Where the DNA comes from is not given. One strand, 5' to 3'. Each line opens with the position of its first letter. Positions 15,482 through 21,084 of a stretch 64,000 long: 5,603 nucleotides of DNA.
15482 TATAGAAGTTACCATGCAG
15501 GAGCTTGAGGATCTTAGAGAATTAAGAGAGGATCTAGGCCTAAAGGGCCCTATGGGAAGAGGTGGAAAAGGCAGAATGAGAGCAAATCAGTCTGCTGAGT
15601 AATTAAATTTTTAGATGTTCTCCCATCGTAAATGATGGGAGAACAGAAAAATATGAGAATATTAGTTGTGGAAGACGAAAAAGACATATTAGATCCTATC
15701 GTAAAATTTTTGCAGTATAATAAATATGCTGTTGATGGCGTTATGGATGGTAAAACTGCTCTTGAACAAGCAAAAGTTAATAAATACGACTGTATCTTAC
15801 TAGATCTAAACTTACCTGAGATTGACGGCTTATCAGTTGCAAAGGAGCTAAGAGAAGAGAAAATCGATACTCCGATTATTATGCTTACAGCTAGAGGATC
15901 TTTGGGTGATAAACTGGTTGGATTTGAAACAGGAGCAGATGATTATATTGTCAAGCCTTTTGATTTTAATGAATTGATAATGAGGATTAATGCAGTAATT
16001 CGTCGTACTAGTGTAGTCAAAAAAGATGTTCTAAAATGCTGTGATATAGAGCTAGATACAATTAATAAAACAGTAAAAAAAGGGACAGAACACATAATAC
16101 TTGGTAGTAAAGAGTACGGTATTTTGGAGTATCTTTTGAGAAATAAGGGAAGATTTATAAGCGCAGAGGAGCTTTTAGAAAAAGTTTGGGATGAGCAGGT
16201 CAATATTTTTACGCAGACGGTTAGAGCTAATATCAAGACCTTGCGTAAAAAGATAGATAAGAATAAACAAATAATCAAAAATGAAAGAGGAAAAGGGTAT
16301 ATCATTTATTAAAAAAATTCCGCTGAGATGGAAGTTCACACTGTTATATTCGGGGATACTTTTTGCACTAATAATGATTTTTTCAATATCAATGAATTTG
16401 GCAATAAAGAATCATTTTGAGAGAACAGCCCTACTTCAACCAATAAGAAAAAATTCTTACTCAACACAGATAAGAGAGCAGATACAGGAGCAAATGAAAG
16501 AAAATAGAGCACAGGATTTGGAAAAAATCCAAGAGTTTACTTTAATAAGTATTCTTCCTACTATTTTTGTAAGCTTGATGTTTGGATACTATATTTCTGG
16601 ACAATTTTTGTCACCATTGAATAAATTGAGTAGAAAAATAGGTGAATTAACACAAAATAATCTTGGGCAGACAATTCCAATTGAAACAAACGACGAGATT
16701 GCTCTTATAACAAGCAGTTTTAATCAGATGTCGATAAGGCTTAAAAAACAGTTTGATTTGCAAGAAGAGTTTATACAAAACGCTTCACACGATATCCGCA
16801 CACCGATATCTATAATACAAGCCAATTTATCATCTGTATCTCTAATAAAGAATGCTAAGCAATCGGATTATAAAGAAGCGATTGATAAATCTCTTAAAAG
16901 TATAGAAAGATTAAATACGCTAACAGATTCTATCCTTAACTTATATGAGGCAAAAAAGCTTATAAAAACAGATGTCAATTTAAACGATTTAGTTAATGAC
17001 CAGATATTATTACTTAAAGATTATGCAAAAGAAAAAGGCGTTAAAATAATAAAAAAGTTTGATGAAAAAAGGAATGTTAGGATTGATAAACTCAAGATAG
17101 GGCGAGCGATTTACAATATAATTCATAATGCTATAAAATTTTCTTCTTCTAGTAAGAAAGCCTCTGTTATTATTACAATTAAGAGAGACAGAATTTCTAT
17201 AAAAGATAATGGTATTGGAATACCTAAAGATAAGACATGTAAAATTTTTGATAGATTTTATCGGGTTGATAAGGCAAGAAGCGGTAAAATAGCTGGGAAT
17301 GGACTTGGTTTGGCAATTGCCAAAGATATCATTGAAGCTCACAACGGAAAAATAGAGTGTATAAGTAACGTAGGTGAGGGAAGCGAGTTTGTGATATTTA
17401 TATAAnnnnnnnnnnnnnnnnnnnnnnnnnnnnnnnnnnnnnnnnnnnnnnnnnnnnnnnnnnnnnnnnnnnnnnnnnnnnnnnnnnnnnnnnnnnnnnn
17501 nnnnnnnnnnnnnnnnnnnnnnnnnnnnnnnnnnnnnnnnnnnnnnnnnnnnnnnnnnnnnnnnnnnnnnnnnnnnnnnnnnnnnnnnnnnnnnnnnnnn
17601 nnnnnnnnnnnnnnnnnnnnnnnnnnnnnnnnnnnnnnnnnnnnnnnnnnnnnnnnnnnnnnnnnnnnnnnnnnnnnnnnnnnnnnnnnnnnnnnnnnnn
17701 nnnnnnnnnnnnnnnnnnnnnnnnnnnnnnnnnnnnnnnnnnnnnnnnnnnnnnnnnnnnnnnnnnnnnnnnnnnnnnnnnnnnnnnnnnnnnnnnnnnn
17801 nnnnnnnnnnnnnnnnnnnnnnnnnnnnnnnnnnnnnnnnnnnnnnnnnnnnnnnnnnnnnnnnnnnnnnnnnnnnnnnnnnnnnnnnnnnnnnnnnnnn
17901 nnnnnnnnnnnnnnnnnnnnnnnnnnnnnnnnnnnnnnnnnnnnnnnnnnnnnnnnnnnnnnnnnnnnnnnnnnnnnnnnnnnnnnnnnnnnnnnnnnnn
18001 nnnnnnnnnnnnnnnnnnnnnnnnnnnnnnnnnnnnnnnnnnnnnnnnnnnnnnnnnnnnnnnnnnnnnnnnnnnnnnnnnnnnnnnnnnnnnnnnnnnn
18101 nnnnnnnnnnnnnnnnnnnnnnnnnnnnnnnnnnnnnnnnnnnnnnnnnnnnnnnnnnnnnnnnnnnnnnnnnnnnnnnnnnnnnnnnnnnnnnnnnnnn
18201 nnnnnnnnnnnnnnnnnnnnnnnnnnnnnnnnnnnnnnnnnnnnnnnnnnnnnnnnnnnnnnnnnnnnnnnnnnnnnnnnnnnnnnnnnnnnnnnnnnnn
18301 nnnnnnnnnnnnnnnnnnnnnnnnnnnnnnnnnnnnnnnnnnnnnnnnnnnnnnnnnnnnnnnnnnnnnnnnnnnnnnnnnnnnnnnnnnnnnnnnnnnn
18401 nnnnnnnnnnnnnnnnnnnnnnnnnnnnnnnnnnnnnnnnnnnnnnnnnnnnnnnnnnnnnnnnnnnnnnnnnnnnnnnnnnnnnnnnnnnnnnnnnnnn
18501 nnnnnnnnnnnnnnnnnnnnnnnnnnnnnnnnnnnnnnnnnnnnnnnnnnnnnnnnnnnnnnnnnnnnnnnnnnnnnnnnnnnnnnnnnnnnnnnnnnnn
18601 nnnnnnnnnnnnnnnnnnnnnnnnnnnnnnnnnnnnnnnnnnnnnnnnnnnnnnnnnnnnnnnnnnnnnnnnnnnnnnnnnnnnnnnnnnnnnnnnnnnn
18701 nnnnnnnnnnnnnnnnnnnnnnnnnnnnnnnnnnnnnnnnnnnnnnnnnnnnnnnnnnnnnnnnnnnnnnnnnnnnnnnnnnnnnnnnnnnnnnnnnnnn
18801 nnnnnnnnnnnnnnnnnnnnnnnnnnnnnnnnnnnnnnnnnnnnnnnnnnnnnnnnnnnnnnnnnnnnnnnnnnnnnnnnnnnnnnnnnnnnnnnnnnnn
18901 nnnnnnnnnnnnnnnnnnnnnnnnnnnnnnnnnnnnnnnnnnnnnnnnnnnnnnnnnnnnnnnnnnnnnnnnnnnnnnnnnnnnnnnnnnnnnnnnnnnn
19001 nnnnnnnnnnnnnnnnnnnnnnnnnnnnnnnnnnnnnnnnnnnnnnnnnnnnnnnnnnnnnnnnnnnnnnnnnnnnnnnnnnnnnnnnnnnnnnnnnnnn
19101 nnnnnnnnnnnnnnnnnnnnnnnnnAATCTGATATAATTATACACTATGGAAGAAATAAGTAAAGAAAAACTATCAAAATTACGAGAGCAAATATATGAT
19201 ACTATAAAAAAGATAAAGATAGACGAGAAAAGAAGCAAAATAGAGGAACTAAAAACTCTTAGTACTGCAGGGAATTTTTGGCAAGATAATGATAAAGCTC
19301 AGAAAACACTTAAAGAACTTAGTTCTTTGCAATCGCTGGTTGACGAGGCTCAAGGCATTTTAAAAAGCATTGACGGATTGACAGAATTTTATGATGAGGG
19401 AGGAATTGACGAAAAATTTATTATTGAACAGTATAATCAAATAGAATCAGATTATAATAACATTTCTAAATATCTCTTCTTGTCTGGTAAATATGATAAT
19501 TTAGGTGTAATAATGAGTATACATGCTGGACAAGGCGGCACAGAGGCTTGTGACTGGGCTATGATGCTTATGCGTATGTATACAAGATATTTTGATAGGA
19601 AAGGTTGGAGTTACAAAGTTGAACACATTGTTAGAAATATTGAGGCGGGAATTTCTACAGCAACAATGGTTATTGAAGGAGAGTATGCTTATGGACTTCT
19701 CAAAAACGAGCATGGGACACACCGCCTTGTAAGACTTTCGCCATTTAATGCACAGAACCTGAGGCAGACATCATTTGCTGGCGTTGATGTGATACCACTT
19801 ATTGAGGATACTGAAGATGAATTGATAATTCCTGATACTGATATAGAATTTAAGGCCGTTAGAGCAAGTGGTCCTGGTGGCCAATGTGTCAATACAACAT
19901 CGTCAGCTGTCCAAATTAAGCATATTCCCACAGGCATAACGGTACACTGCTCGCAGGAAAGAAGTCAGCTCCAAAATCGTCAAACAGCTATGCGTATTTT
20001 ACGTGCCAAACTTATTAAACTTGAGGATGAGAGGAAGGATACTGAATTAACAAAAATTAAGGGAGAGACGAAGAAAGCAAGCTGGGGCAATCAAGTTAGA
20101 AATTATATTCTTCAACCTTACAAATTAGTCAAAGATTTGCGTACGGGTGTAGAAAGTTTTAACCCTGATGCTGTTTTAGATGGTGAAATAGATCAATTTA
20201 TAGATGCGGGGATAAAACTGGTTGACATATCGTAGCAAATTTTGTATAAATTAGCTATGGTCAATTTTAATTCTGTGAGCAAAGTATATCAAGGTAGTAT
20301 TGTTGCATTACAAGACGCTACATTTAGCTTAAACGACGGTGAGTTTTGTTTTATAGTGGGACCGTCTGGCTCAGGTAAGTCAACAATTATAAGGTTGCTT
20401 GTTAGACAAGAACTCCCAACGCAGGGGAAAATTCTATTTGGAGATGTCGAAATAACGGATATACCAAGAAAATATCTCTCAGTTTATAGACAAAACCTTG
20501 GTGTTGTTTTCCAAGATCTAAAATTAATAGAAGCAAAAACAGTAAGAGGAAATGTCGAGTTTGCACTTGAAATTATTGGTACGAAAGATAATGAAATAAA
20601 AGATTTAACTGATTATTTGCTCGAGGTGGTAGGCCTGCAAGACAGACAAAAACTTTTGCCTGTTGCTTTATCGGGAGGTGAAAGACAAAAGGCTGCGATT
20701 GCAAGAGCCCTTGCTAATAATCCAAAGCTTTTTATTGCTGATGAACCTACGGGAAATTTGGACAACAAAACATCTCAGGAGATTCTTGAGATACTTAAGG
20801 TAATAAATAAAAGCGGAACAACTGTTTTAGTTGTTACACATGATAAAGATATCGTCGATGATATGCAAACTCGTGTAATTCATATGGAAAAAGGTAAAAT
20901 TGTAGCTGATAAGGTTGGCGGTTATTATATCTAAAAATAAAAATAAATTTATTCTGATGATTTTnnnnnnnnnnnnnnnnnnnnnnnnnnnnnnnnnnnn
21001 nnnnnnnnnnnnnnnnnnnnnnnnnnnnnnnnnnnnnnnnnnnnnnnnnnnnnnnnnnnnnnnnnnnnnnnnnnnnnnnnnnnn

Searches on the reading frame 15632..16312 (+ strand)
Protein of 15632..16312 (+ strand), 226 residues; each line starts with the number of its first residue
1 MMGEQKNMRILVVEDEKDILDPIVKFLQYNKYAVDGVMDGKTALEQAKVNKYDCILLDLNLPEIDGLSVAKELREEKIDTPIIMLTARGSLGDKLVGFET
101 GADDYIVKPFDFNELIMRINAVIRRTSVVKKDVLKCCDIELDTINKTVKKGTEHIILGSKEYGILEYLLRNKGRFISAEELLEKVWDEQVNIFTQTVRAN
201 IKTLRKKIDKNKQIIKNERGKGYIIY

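Call 47: search_protein_families(library=pfam, proteins=[window:15632-16312:+], max_evalue=0.00001)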
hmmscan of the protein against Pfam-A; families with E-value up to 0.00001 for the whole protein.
window:15632-16312:+ (226 aa): 2 families
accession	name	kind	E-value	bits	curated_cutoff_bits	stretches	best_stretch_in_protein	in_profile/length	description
PF00072.30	Response_reg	-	2e-30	105.6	30.2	1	10-119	1-110/111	Response regulator receiver domain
PF00486.34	Trans_reg_C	-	4.6e-21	75.1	26.2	1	154-224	3-76/77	Transcriptional regulatory protein, C terminal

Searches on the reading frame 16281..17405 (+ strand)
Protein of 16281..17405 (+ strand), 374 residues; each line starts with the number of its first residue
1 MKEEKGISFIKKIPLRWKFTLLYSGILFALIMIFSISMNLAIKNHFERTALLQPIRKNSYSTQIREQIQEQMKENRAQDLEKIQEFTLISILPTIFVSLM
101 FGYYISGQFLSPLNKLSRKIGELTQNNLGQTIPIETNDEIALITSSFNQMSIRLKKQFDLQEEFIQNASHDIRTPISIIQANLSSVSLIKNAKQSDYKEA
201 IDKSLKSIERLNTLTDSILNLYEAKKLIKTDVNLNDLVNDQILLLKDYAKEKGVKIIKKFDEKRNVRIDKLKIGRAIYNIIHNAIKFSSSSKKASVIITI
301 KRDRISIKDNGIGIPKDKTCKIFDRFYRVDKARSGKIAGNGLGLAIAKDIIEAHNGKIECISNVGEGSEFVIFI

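Call 48: search_protein_families(library=pfam, proteins=[window:16281-17405:+], max_evalue=0.00001)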
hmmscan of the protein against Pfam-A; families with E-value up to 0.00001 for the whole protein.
window:16281-17405:+ (374 aa): 3 families
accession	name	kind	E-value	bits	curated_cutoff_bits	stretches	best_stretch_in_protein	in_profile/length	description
PF02518.31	HATPase_c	-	3.4e-24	85.9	26.4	1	269-373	2-106/111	Histidine kinase-, DNA gyrase B-, and HSP90-like ATPase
PF00512.31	HisKA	-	3.7e-11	43.3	26.9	1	161-221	2-60/66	His Kinase A (phospho-acceptor) domain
PF00672.30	HAMP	-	1.6e-10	41.5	25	1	105-155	2-52/53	HAMP domain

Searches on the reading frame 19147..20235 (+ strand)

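Call 48: search_protein_families(library=pfam, proteins=[window:19147-20235:+], max_evalue=0.00001)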
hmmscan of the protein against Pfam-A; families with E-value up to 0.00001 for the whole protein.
window:19147-20235:+ (362 aa): 2 families
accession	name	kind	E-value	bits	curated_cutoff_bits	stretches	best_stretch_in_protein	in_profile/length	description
PF03462.23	PCRF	-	9.7e-46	156.5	24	1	30-213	3-194/194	PCRF domain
PF00472.26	RF-1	-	1e-35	122.6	35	1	225-332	4-116/116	RF-1 domain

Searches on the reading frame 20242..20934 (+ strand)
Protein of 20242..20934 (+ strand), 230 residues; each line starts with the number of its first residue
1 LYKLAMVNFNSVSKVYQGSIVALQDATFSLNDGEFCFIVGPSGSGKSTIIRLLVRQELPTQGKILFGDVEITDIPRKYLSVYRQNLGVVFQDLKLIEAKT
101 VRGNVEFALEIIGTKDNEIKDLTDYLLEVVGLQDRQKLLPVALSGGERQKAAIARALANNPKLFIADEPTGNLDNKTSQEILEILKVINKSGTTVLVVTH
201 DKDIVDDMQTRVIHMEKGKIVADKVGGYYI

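Call 48: search_protein_families(library=pfam, proteins=[window:20242-20934:+], max_evalue=0.00001)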
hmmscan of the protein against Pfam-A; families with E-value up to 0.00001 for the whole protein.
window:20242-20934:+ (230 aa): 4 families
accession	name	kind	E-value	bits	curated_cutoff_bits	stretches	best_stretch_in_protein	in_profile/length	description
PF00005.33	ABC_tran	-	3.9e-32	112.1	25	1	23-170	1-136/137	ABC transporter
PF02463.25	SMC_N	-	5.7e-10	39.4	40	1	127-212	121-209/220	RecF/RecN/SMC N terminal domain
PF13304.12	AAA_21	-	1.2e-08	35.8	27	0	133-202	228-300/304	AAA domain, putative AbiEii toxin, Type IV TA system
PF20720.3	nSTAND3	-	4.6e-07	30.1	27.2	0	22-60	6-44/155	Novel STAND NTPase 3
